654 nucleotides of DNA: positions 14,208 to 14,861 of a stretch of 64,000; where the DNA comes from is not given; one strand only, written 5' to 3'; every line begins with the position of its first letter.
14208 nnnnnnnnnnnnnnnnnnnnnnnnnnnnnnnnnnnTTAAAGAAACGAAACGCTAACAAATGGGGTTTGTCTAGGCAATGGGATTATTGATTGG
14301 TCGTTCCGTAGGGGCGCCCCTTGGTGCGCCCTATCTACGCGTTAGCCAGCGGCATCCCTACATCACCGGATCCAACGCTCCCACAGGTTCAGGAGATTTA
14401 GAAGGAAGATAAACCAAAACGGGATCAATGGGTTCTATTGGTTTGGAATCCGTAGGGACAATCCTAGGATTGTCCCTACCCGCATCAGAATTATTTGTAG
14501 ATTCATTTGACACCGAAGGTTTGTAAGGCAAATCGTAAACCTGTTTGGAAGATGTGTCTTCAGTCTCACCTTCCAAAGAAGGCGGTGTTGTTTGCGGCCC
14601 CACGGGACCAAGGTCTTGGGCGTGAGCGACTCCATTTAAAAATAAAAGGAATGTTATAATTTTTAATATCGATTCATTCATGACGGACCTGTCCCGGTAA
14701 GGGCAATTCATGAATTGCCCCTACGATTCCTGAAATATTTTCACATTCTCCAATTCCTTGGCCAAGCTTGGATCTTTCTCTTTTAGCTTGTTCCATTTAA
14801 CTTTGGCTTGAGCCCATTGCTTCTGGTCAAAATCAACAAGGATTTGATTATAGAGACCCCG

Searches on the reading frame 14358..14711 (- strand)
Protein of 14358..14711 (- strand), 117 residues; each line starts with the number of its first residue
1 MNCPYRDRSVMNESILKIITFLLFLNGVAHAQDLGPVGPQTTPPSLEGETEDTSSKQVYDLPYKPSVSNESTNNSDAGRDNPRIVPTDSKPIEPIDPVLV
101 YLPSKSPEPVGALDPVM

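Call 8: search_protein_families(library=pfam, proteins=[window:14358-14711:-])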
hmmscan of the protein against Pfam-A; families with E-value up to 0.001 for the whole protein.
window:14358-14711:- (117 aa): 0 families

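Call 41: search_protein_representatives(protein=window:14358-14681:-)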
Query: 107 residues. Proteins with E-value up to 0.001 (for the whole library): 12; up to 1e-10: 1; up to 1e-30: 1. The best 12 are listed.
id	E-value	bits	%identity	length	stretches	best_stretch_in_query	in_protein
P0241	4.4e-63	226.6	100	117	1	1-107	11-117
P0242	5.6e-06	43.0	45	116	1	10-106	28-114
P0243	1.1e-05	42.1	40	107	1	2-104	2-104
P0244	1.4e-05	41.7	46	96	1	7-105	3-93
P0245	3.0e-05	40.7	37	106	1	6-105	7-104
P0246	3.0e-05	40.7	46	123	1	8-106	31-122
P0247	3.2e-05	40.6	41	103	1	1-105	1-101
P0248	4.0e-05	40.3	46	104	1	9-105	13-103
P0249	4.9e-05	40.0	49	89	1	12-105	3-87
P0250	1.4e-04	38.6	43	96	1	8-105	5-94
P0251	2.1e-04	38.0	39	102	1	5-107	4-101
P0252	8.4e-04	36.0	43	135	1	12-106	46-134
